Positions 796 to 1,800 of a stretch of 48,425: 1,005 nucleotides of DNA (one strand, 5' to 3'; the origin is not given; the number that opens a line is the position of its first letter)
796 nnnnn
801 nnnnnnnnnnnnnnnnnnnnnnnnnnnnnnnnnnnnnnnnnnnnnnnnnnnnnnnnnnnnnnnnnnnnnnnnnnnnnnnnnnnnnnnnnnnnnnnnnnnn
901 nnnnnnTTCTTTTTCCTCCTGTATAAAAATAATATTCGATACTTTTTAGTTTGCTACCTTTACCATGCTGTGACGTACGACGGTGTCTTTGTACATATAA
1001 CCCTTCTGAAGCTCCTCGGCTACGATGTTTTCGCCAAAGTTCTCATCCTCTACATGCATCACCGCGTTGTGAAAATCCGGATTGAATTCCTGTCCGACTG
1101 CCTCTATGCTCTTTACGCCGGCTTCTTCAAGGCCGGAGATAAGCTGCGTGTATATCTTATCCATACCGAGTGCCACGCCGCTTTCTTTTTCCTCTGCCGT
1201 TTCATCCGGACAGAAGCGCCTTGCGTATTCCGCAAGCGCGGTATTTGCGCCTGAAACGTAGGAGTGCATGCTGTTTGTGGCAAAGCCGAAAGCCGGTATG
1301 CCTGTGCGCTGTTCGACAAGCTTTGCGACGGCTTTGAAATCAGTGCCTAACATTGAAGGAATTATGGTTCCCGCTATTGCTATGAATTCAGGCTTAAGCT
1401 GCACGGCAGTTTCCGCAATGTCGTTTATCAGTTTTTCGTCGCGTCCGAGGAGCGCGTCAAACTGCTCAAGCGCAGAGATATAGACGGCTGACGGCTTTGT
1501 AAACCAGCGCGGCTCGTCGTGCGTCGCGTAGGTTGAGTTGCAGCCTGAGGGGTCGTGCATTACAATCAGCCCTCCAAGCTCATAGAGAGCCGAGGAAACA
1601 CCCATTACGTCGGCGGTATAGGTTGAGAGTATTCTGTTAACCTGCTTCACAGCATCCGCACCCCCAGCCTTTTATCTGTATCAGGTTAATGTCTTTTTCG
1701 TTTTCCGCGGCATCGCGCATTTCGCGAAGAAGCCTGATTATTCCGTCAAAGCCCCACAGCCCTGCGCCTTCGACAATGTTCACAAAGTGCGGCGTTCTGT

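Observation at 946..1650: In-frame chimera of a nitrogenase-fold protein N-terminus and the GrpE C-terminal domain, directly upstream of dnaK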

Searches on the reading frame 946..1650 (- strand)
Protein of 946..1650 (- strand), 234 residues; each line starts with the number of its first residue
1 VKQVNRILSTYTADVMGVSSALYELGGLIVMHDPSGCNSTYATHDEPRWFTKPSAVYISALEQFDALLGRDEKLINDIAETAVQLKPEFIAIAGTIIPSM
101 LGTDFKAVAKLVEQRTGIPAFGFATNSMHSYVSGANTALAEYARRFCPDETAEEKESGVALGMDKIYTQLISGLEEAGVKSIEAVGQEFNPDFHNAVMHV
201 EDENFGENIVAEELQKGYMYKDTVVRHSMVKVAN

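Call 8: search_protein_families(library=pfam, proteins=[window:946-1650:-], max_evalue=0.01)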
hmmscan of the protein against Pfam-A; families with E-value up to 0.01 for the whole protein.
window:946-1650:- (234 aa): 2 families
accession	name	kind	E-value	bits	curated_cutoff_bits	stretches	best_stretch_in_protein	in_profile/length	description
PF01025.24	GrpE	-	1.2e-23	84.1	25.8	1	152-233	83-164/165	GrpE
PF00148.24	Oxidored_nitro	-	3.3e-13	49.7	28.6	1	28-154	17-144/399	Nitrogenase component 1 type Oxidoreductase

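Call 9: find_encoding_contigs(protein=window:946-1650:-, flank=10000, max_places=10)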
Protein window:946-1650:- (234 aa): no gene with exactly this product is on record in the collection.

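Call 10: find_homologous_proteins(query=window:946-1650:-)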
Query window:946-1650:- (234 aa): 8000 proteins with E <= 0.001 among 8000 candidates; the best 120 are listed.
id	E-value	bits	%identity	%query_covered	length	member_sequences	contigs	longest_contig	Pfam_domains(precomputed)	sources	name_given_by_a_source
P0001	4.1e-150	515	100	100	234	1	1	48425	PF01025.25,PF00148.25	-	-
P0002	2.0e-95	337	98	68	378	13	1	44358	PF00148.25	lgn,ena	-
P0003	5.5e-81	290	90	63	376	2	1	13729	PF00148.25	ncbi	-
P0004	9.7e-80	285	73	81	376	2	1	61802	PF00148.25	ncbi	-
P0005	5.6e-75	270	83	63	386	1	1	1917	PF00148.25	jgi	-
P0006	9.3e-73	263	75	66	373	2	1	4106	PF00148.25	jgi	-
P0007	5.9e-72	260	74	66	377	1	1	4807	PF00148.25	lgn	-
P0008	8.6e-65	237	60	79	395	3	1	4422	PF00148.25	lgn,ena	-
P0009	3.1e-63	232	67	68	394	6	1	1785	PF00148.25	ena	-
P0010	1.6e-62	229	67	66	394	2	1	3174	PF00148.25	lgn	-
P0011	7.2e-62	227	63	74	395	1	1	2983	PF00148.25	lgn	-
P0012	1.4e-61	226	68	63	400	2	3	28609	PF00148.25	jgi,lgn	jgi:nitrogenase molybdenum-cofactor synthesis protein NifE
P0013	1.3e-60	223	64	66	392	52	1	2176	PF00148.25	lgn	-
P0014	2.4e-60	222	75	34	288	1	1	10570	PF01025.25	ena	-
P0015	2.7e-60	222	69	63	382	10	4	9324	PF00148.25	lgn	-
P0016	3.3e-60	222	66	66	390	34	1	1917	PF00148.25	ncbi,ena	-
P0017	3.6e-59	218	57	81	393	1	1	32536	PF00148.25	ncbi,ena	-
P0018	3.9e-59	218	61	68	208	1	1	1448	PF00148.25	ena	-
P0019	6.8e-59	217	62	70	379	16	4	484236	PF00148.25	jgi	jgi:nitrogenase molybdenum-cofactor synthesis protein NifE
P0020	1.1e-58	217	64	65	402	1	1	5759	PF00148.25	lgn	-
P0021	1.3e-58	216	62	70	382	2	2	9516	PF00148.25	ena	-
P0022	2.3e-58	216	57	81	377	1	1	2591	PF00148.25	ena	-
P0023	2.4e-58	216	66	64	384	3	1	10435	PF00148.25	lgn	-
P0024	3.1e-58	215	62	69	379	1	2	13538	PF00148.25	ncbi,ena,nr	ncbi:MAG: oxidoreductase [Oscillospiraceae bacterium]|nr:oxidoreductase [Oscillospiraceae bacterium]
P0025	3.4e-58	215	61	68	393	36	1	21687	PF00148.25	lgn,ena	-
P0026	3.9e-58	215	65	67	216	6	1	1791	PF00148.25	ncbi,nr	ncbi:MAG: oxidoreductase, partial [Lachnospiraceae bacterium]|nr:oxidoreductase [Lachnospiraceae bac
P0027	4.1e-58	215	68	62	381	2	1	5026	PF00148.25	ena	-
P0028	4.2e-58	215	62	71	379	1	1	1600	PF00148.25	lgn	-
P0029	5.0e-58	215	57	81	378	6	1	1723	PF00148.25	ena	-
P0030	5.6e-58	214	62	69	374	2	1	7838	PF00148.25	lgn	-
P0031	6.3e-58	214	68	62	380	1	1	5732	PF00148.25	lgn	-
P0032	6.9e-58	214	51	85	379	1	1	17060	PF00148.25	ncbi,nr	ncbi:MAG: oxidoreductase [Oscillospiraceae bacterium]|nr:oxidoreductase [Oscillospiraceae bacterium]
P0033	7.6e-58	214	63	68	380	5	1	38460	PF00148.25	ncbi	ncbi:MAG: nitrogenase component 1 [Cloacibacillus sp.]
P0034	8.7e-58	214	62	69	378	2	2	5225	PF00148.25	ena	-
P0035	9.0e-58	214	63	70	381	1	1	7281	PF00148.25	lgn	-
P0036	9.6e-58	214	65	67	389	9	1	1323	PF00148.25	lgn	-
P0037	9.7e-58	214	62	67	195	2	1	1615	PF00148.25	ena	-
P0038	1.1e-57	213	51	85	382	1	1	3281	PF00148.25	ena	-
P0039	1.1e-57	213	64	63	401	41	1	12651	PF00148.25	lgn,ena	-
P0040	1.4e-57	213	61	71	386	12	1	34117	PF00148.25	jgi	jgi:nitrogenase molybdenum-cofactor synthesis protein NifE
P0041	1.4e-57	213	62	69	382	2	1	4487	PF00148.25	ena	-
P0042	1.5e-57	213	68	62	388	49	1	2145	PF00148.25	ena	-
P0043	1.6e-57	213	68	62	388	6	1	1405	PF00148.25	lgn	-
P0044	1.7e-57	213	66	63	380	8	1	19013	PF00148.25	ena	-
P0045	1.7e-57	213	64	64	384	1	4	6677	PF00148.25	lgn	-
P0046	1.8e-57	213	64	68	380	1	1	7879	PF00148.25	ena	-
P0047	1.9e-57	213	64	64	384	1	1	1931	PF00148.25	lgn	-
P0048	1.9e-57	213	64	64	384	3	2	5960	PF00148.25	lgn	-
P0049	2.0e-57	213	63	68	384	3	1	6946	PF00148.25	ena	-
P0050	2.1e-57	212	65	64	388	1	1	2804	PF00148.25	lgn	-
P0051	2.1e-57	212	58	79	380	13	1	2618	PF00148.25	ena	-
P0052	2.2e-57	212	64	66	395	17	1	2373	PF00148.25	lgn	-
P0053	2.2e-57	212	67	64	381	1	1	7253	PF00148.25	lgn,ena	-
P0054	2.3e-57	212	53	87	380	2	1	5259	PF00148.25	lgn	-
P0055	3.2e-57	212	65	63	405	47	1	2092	PF00148.25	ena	-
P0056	4.2e-57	211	67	63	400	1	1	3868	PF00148.25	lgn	-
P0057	4.3e-57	211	61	69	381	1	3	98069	PF00148.25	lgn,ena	-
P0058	4.6e-57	211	64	63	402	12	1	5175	PF00148.25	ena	-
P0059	4.7e-57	211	68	62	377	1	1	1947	PF00148.25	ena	-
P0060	4.7e-57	211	56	79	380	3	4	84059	PF00148.25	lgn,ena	-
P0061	5.1e-57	211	58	73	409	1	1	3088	PF00148.25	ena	-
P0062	5.5e-57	211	68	62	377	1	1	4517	PF00148.25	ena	-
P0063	6.6e-57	211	61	69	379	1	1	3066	PF00148.25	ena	-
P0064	7.0e-57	211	56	79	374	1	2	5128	PF00148.25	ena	-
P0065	7.4e-57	211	58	73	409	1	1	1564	PF00148.25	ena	-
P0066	7.5e-57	211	58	73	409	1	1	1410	PF00148.25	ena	-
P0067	8.3e-57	211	60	70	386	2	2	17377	PF00148.25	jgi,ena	jgi:nitrogenase molybdenum-cofactor synthesis protein NifE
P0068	8.4e-57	210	61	69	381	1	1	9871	PF00148.25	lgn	-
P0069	8.5e-57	210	65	62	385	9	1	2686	PF00148.25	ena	-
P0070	8.9e-57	210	65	68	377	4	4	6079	PF00148.25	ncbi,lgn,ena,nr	ncbi:MAG: oxidoreductase [Oscillospiraceae bacterium]|nr:oxidoreductase [Oscillospiraceae bacterium]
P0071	9.4e-57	210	61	69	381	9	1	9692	PF00148.25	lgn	-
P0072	9.7e-57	210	67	62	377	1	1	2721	PF00148.25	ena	-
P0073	1.1e-56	210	61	69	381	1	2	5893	PF00148.25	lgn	-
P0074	1.2e-56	210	64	67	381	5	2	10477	PF00148.25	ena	-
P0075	1.3e-56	210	61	69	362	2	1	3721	PF00148.25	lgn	-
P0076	1.4e-56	210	62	70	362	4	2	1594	PF00148.25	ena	-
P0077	1.8e-56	209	63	67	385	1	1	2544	PF00148.25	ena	-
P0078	1.8e-56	209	63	64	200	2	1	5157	PF00148.25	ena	-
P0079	1.9e-56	209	59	71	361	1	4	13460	PF00148.25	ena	-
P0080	1.9e-56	209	65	62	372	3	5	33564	PF00148.25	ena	-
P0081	2.2e-56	209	52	85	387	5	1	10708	PF00148.25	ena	-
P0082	2.3e-56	209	66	62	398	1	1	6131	PF00148.25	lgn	-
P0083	2.5e-56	209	63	65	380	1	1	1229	PF00148.25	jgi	jgi:hypothetical protein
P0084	2.5e-56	209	61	70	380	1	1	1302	PF00148.25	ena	-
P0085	2.6e-56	209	57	80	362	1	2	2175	PF00148.25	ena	-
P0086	2.8e-56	209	62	67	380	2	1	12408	PF00148.25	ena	-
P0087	2.8e-56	209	64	63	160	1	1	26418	PF00148.25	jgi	jgi:nitrogenase molybdenum-cofactor synthesis protein NifE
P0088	2.9e-56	209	66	62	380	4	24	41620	PF00148.25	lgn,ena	-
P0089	2.9e-56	209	56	80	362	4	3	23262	PF00148.25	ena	-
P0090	3.4e-56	209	63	64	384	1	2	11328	PF00148.25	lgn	-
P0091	3.5e-56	208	63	67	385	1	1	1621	PF00148.25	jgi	-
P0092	3.7e-56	208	60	70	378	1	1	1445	PF00148.25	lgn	-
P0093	3.9e-56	208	66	64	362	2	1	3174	PF00148.25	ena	-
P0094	4.1e-56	208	62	65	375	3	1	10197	PF00148.25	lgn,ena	-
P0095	4.4e-56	208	56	80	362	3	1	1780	PF00148.25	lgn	-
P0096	4.4e-56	208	66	63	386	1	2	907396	PF00148.25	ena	-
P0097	4.5e-56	208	64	67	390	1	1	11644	PF00148.25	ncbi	-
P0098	4.6e-56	208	55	78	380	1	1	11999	PF00148.25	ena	-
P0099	4.7e-56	208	55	80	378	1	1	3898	PF00148.25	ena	-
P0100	5.3e-56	208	56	80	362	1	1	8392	PF00148.25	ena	-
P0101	5.5e-56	208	60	70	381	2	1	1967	PF00148.25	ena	-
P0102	6.3e-56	208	64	66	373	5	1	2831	PF00148.25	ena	-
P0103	6.6e-56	208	64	62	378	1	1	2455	PF00148.25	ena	-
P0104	7.9e-56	207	60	69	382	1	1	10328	PF00148.25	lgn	-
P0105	8.1e-56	207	53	82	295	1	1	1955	PF00148.25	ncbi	-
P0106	8.1e-56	207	65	62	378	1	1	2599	PF00148.25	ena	-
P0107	8.2e-56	207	57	76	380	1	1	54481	PF00148.25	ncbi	-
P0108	8.6e-56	207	64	65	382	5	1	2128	PF00148.25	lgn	-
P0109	8.6e-56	207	62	68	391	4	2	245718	PF00148.25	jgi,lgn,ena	-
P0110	8.7e-56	207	61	69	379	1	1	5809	PF00148.25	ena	-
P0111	8.9e-56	207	66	62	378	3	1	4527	PF00148.25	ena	-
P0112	9.8e-56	207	55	81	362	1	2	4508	PF00148.25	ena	-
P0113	9.9e-56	207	64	62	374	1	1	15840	PF00148.25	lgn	-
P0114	1.0e-55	207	54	79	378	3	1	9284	PF00148.25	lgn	-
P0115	1.0e-55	207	67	62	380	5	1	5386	PF00148.25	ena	-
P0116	1.0e-55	207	54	80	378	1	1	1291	PF00148.25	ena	-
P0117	1.1e-55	207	60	67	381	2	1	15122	PF00148.25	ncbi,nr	ncbi:MAG: oxidoreductase [Erysipelotrichia bacterium]|nr:oxidoreductase [Erysipelotrichia bacterium]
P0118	1.1e-55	207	61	70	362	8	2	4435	PF00148.25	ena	-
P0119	1.2e-55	207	65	62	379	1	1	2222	PF00148.25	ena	-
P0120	1.2e-55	207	55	80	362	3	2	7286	PF00148.25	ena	-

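Call 11: find_encoding_contigs(protein=P0002, flank=10000, max_places=10)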
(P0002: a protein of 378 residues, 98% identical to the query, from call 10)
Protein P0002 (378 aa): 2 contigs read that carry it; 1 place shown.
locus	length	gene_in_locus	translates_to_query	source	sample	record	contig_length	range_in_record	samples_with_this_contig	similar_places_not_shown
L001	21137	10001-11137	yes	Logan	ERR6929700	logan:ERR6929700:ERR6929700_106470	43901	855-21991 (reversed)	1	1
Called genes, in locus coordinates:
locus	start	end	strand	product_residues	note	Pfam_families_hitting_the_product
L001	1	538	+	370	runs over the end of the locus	PF01933:CofD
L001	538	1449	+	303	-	PF14527:LAGLIDADG_WhiA, PF02650:HTH_WhiA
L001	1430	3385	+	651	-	PF12439:GDE_N, PF06202:GDE_C, PF22422:MGH1-like_GH, PF01204:Trehalase (weak)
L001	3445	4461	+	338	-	PF00044:Gp_dh_N, PF02800:Gp_dh_C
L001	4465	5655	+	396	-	PF00162:PGK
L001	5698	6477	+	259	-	PF00121:TIM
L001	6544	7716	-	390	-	PF00390:malic, PF03949:Malic_M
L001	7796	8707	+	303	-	PF22458:RsmF-B_ferredox, PF01189:Methyltr_RsmB-F, PF13847:Methyltransf_31 (weak)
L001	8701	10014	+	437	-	PF00148:Oxidored_nitro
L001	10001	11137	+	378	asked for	PF00148:Oxidored_nitro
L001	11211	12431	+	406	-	PF00278:Orn_DAP_Arg_deC, PF02784:Orn_Arg_deC_N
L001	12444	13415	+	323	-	PF00696:AA_kinase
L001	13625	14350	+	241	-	PF27000:PH_gly_zipper (weak)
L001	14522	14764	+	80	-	PF12844:HTH_19 (weak), PF13443:HTH_26, PF01381:HTH_3 (weak)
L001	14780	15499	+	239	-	PF01555:N6_N4_Mtase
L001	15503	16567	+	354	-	PF00145:DNA_methylase, PF09445:Methyltransf_15 (faint)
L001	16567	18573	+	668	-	PF07728:AAA_5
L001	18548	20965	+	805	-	PF09823:DUF2357, PF04411:PDDEXK_7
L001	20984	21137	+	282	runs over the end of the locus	-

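Call 12: find_encoding_contigs(protein=P0014, flank=10000, max_places=6)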
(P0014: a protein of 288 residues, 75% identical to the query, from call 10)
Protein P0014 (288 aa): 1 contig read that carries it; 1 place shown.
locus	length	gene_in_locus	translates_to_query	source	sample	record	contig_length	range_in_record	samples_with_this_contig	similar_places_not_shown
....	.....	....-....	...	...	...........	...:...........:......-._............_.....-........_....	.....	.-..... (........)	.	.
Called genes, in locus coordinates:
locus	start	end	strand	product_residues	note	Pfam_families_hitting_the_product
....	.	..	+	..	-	?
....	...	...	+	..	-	-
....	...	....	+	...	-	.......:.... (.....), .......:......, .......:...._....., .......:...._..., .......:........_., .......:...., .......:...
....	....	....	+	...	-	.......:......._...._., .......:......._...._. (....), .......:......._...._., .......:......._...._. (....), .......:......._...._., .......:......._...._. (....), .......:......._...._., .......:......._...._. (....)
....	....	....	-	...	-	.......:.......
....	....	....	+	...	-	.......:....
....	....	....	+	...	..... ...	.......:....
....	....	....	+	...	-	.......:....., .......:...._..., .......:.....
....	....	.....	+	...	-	-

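Call 26: find_encoding_contigs(protein=P0003, flank=6000, max_places=3)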
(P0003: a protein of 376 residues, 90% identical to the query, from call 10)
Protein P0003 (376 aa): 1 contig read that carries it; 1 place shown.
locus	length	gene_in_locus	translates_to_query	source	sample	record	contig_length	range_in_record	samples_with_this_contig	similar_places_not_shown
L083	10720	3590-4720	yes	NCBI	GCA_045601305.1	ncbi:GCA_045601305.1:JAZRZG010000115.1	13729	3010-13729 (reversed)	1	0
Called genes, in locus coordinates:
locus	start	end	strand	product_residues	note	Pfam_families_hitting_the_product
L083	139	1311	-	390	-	PF00390:malic, PF03949:Malic_M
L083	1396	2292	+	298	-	PF17125:Methyltr_RsmF_N (weak), PF22458:RsmF-B_ferredox, PF01189:Methyltr_RsmB-F, PF13847:Methyltransf_31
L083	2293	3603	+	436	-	PF00148:Oxidored_nitro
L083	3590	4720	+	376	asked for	PF00148:Oxidored_nitro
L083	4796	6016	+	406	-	PF00278:Orn_DAP_Arg_deC, PF02784:Orn_Arg_deC_N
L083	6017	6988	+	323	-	PF00696:AA_kinase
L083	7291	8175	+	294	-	-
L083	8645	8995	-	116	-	PF12844:HTH_19, PF13560:HTH_31, PF01381:HTH_3, PF13443:HTH_26 (weak)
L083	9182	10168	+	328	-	PF01075:Glyco_transf_9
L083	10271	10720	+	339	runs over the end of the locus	PF07388:A-2_8-polyST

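Call 27: find_encoding_contigs(protein=P0004, flank=6000, max_places=3)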
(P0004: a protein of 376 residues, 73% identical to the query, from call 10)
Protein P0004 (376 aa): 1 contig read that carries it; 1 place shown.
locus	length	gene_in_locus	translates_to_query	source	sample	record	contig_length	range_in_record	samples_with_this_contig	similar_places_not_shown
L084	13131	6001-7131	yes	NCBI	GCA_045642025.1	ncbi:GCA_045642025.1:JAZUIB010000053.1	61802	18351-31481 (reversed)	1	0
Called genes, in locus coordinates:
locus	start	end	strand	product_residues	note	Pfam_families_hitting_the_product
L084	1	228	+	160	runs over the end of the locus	-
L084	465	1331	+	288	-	-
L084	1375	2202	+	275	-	PF08238:Sel1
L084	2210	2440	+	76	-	-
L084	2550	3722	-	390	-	PF00390:malic, PF03949:Malic_M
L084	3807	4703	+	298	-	PF17125:Methyltr_RsmF_N (weak), PF22458:RsmF-B_ferredox, PF01189:Methyltr_RsmB-F, PF13847:Methyltransf_31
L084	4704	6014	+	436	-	PF00148:Oxidored_nitro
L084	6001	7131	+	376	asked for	PF00148:Oxidored_nitro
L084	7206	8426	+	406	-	PF00278:Orn_DAP_Arg_deC, PF02784:Orn_Arg_deC_N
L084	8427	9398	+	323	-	PF00696:AA_kinase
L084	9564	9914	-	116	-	PF12844:HTH_19, PF13560:HTH_31, PF01381:HTH_3, PF13443:HTH_26 (faint)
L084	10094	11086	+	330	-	PF01075:Glyco_transf_9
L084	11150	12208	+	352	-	PF07388:A-2_8-polyST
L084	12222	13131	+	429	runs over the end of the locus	PF04413:Glycos_transf_N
